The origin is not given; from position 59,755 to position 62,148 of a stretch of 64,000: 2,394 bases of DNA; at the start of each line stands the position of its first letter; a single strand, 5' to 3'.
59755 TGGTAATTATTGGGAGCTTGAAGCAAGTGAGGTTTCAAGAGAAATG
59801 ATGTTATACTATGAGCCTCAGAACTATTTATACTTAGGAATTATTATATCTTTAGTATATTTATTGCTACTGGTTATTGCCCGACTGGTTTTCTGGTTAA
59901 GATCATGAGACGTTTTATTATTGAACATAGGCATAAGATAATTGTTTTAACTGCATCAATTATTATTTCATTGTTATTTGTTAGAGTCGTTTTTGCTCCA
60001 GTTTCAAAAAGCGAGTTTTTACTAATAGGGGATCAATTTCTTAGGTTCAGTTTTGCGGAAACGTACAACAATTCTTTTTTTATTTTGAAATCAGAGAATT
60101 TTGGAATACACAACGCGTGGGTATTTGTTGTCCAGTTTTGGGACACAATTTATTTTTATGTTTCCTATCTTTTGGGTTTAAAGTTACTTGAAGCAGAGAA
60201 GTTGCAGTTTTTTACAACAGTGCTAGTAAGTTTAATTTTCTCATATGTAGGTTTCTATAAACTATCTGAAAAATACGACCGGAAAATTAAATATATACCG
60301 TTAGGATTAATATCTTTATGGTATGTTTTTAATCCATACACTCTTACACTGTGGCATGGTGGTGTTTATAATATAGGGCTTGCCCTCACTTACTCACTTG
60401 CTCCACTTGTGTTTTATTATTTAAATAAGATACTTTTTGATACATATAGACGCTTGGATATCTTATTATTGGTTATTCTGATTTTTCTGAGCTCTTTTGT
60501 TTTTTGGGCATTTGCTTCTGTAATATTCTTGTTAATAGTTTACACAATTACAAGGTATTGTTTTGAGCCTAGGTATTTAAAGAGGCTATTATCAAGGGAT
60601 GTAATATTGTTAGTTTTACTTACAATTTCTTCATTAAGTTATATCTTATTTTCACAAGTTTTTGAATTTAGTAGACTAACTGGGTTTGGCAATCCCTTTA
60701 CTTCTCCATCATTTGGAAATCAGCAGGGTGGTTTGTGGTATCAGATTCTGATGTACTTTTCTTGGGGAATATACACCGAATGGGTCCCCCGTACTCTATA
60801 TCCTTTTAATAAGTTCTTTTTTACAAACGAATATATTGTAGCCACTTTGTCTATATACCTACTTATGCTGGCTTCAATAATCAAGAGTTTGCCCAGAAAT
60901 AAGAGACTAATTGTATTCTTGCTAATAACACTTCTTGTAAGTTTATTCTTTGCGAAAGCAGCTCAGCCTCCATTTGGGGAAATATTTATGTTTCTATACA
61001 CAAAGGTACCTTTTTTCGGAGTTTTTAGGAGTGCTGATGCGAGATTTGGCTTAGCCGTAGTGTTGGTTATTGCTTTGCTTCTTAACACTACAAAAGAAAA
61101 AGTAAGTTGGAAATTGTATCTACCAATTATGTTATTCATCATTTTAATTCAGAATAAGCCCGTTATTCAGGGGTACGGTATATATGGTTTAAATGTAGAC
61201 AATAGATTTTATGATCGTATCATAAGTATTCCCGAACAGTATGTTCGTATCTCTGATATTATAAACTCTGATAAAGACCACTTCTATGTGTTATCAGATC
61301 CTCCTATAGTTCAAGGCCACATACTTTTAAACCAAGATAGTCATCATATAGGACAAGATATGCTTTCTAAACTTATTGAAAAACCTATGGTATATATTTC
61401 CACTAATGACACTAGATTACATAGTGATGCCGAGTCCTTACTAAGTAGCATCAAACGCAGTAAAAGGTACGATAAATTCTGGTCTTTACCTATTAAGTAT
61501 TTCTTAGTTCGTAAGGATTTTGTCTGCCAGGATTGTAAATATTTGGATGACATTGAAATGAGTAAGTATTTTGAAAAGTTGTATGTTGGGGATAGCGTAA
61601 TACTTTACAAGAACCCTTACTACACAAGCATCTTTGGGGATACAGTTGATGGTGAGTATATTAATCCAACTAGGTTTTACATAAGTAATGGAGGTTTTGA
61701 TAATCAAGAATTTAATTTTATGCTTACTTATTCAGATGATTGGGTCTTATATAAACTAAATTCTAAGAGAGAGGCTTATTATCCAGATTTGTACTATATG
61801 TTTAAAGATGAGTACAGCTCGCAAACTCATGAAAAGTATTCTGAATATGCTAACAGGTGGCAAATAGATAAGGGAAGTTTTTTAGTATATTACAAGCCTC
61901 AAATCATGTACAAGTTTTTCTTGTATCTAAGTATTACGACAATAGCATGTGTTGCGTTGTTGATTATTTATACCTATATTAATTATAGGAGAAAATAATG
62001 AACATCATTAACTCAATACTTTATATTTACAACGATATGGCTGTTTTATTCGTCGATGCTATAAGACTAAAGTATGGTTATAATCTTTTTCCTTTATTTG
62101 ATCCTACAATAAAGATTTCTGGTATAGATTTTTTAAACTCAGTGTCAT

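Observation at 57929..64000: Second tandem array of three to four giant membrane proteins with shared motifs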

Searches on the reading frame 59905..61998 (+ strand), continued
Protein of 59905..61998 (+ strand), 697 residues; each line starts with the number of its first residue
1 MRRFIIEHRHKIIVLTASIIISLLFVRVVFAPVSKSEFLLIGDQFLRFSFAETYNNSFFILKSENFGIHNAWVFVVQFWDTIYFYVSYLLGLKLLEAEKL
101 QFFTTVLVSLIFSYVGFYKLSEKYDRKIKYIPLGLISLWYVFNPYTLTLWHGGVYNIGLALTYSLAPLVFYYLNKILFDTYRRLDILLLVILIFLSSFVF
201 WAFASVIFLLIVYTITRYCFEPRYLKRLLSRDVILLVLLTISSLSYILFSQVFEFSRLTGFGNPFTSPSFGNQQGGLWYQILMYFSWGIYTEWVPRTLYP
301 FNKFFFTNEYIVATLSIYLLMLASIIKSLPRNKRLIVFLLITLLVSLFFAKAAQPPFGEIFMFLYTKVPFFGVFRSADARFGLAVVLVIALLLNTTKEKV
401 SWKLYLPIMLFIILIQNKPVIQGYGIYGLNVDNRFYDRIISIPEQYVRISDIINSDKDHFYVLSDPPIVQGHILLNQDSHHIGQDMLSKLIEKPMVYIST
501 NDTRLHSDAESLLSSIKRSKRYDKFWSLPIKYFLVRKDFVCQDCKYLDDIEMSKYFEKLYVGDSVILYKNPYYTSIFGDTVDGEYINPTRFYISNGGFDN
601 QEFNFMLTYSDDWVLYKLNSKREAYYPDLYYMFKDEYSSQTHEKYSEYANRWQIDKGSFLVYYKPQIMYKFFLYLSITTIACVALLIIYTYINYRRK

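Call 49: search_solved_structures(query=A3, max_evalue=10, show_alignments=3)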
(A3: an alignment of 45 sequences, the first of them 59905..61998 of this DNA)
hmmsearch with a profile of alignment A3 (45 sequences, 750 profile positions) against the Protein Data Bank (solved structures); distinct sequences matched with E-value up to 10: 7.
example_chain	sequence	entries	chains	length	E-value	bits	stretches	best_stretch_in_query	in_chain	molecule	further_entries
6w98_A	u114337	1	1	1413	6.2e-10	40.9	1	31-291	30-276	F5/8 type C domain-containing protein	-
6wbx_A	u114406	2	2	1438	6.4e-10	40.9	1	31-291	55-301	DUF3367 domain-containing protein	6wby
9wjr_Z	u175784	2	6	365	0.11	13.6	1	296-353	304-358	PTS mannose transporter subunit IID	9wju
2ksd_A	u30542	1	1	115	0.41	11.8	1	180-284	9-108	Aerobic respiration control sensor protein arcB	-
9lli_O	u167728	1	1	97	3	8.9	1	188-258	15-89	De novo designed GPCR exoframe modulator targeting TM1/2/4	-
6s3r_G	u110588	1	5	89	4.2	8.4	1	194-257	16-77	Flagellar biosynthetic protein FliQ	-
9llg_M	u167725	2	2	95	9.7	7.2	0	192-253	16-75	De novo designed negative allosteric GPCR exoframe modulator targeting TM5/6/7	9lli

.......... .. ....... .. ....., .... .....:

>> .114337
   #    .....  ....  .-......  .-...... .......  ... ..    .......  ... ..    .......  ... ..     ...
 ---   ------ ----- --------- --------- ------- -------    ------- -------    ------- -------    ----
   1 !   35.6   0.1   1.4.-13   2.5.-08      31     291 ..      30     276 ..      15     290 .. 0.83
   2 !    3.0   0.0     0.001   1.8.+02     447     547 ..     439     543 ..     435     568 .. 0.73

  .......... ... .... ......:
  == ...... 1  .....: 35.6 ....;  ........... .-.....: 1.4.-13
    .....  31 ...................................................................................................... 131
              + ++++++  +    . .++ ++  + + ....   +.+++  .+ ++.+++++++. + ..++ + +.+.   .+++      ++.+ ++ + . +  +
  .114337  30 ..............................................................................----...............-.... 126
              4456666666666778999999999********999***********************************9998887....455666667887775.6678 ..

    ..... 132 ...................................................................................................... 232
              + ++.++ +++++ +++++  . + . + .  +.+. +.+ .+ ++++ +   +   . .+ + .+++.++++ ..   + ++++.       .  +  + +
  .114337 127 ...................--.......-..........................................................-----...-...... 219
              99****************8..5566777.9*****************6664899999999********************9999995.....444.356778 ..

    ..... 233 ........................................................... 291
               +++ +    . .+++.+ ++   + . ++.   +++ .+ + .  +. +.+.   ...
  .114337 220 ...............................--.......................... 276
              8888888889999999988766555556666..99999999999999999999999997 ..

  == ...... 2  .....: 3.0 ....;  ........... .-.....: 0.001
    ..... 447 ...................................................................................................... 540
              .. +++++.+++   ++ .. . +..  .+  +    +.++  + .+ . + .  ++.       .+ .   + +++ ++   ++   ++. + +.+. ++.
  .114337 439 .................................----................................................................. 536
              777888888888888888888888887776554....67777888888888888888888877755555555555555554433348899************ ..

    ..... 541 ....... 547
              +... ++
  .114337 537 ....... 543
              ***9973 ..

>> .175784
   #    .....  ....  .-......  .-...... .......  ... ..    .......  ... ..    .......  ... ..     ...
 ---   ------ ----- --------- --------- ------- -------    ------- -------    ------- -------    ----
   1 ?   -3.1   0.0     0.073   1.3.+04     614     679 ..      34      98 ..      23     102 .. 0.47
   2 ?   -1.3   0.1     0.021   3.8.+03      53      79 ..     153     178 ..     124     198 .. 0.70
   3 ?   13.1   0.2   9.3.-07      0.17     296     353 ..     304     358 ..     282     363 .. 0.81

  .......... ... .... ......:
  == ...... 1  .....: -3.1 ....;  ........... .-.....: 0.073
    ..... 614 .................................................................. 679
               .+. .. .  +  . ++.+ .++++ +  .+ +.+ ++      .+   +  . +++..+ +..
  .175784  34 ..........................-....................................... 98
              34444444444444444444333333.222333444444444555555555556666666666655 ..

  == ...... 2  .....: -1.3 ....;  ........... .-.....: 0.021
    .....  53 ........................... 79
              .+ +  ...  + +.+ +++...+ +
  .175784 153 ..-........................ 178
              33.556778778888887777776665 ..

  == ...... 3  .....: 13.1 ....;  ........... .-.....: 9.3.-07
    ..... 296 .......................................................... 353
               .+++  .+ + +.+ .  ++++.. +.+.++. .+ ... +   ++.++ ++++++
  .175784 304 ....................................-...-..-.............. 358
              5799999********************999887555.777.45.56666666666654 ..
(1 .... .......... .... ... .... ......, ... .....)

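Call 59: fold_search(model_id=the predicted structure, library=pdb)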
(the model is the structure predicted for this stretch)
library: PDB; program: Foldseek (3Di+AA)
matches with E <= 10: 394; with E <= 0.001: 5
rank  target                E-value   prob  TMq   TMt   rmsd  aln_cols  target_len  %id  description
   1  6w98_A                2.8e-10  1.00  0.51  0.29   7.1       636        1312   12  Single-Particle Cryo-EM Structure of Arabinofuranosyltransferase AftD from Mycobacteria (released 2020-05-13)
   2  6wby                  2.1e-08  1.00  0.47  0.28   8.4       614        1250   13  Single-Particle Cryo-EM Structure of Arabinofuranosyltransferase AftD from Mycobacteria, Mutant R1389S Class 2 (released 2020-05-13)
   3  6wbx                  3.7e-07  1.00  0.50  0.29   8.2       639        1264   12  Single-Particle Cryo-EM Structure of Arabinofuranosyltransferase AftD from Mycobacteria, Mutant R1389S Class 1 (released 2020-05-13)
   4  8agb_A                7.1e-04  1.00  0.42  0.45  12.8       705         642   12  Structure of yeast oligosaccharylransferase complex with lipid-linked oligosaccharide bound (released 2022-12-07)
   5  3waj                  8.8e-04  1.00  0.37  0.34  16.2       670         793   11  Crystal structure of the Archaeoglobus fulgidus oligosaccharyltransferase (O29867_ARCFU) complex with Zn and sulfate (released 2013-10-30)
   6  5ezm                  2.5e-03  1.00  0.41  0.50   9.7       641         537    9  Crystal Structure of ArnT from Cupriavidus metallidurans in the apo state (released 2016-02-17)
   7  7e9s_A                4.1e-03  1.00  0.38  0.32  18.4       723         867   10  Archaeal oligosaccharyltransferase AglB from Archaeoglobus fulgidus in complex with an inhibitory peptide and a dolich (released 2021-09-08)
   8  3wak                  4.1e-03  0.99  0.33  0.28  13.1       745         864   12  Crystal structure of the Archaeoglobus fulgidus oligosaccharyltransferase (O29867_ARCFU) in the apo form (released 2013-10-30)
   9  7zli_A                2.8e-02  0.96  0.35  0.37  12.7       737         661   12  Cryo-EM structure of C-mannosyltransferase CeDPY19, in complex with Dol25-P-Man and bound to CMT2-Fab and anti-Fab nan (released 2023-01-11)
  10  9e61_B                1.1e-01  0.98  0.24  0.23   6.4       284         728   11  Cryo-EM structure of Saccharomyces cerevisiae Pmt4 apo form (released 2025-10-15)
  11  9e6i_B                1.3e-01  0.96  0.24  0.23   8.0       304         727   12  Cryo-EM structure of Saccharomyces cerevisiae Pmt4-Ccw5 complex (released 2025-10-15)
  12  9e61_A                1.7e-01  0.97  0.24  0.23   6.4       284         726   11  Cryo-EM structure of Saccharomyces cerevisiae Pmt4 apo form (released 2025-10-15)
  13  6ob6_B                2.1e-01  0.10  0.10  0.16  22.1       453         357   13  Human equilibrative nucleoside transporter-1, S-(4-nitrobenzyl)-6-thioinosine bound, merohedrally twinned (released 2019-07-03)
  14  6ob6_A                2.5e-01  0.08  0.09  0.15  22.3       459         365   13  Human equilibrative nucleoside transporter-1, S-(4-nitrobenzyl)-6-thioinosine bound, merohedrally twinned (released 2019-07-03)
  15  6tha                  2.7e-01  0.10  0.11  0.15  23.6       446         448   13  Crystal structure of human sugar transporter GLUT1 (SLC2A1) in the inward conformation (released 2020-11-25)
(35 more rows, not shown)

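Call 67: search_protein_families(library=pfam, proteins=[L001:14258-16522:+, L006:14266-16407:+, L005:14068-16083:+, L004:16704-18926:+, L007:12247-13983:+], max_evalue=1)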
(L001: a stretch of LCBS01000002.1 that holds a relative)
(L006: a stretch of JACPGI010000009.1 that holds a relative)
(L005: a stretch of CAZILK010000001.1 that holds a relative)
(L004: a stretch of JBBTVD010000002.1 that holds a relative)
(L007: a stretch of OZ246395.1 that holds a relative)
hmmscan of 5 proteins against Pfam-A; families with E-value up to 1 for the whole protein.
L001:14258-16522:+ (754 aa): 0 families

L006:14266-16407:+ (713 aa): 0 families

L005:14068-16083:+ (671 aa): 1 family
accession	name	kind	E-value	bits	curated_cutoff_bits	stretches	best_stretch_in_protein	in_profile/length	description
PF14256.11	YwiC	-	0.37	11.5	25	1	286-376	28-121/126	YwiC-like protein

L004:16704-18926:+ (740 aa): 1 family
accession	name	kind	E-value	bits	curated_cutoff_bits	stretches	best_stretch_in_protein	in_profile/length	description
PF00701.28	DHDPS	-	0.058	12.6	22.1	1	45-95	170-220/289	Dihydrodipicolinate synthetase family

L007:12247-13983:+ (578 aa): 1 family
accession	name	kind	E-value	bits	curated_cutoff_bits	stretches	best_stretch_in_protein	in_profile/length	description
PF25667.1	ASFV_P17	-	0.14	12.7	27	1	367-412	44-90/117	African swine fever virus minor capsid protein p17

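Call 77: list_cluster_members(proteins=[P0189, P0190, P0216, P0226, P0158, P0171, P0212, P0201, P0185, P0233])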
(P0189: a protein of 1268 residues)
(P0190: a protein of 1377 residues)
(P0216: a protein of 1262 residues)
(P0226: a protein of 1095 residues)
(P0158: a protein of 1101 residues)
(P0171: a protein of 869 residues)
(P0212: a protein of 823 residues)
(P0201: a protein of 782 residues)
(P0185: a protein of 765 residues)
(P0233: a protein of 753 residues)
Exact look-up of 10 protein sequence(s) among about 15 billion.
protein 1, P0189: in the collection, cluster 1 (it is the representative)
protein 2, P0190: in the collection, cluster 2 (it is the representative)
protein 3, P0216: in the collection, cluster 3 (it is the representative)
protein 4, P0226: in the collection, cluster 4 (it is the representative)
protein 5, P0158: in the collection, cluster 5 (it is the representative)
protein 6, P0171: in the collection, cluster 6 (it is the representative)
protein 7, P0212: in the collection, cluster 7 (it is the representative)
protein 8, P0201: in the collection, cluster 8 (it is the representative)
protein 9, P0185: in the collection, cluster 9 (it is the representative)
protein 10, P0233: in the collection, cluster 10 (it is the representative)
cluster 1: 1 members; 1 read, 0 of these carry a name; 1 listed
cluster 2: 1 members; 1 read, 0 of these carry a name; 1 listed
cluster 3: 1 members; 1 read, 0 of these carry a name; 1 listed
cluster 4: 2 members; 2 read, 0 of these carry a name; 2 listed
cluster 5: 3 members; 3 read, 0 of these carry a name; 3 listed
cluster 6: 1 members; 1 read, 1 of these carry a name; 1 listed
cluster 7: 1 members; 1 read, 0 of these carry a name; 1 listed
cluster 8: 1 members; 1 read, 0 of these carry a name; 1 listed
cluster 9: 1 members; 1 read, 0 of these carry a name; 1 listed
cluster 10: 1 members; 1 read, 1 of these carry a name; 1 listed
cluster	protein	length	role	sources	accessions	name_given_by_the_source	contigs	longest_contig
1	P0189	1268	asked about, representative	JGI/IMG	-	-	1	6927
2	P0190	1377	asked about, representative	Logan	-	-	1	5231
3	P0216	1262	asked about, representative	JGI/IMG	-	-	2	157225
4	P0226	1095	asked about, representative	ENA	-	-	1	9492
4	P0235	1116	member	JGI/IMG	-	-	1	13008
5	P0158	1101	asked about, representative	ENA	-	-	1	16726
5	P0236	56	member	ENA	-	-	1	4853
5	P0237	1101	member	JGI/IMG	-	-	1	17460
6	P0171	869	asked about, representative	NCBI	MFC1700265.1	hypothetical protein ACFLZ4_01300 [Patescibacteria group bacterium]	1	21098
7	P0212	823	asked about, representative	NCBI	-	-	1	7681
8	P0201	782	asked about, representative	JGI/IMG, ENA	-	-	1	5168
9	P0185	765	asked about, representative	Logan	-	-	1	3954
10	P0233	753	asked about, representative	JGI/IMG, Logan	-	hypothetical protein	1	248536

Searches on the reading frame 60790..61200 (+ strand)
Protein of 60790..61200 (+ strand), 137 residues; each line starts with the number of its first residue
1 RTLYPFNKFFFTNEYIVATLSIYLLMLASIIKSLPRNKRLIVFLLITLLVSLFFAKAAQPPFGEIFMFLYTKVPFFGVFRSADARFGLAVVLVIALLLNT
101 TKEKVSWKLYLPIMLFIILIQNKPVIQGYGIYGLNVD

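Call 94: search_solved_structures(query=A5, max_evalue=10, show_alignments=2)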
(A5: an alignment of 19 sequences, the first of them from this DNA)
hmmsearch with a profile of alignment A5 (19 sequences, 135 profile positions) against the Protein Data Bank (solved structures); distinct sequences matched with E-value up to 10: 1.
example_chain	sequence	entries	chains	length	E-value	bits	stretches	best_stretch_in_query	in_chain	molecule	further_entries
5ocn_A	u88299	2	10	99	0.26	14.5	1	38-76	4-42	Forkhead box protein N1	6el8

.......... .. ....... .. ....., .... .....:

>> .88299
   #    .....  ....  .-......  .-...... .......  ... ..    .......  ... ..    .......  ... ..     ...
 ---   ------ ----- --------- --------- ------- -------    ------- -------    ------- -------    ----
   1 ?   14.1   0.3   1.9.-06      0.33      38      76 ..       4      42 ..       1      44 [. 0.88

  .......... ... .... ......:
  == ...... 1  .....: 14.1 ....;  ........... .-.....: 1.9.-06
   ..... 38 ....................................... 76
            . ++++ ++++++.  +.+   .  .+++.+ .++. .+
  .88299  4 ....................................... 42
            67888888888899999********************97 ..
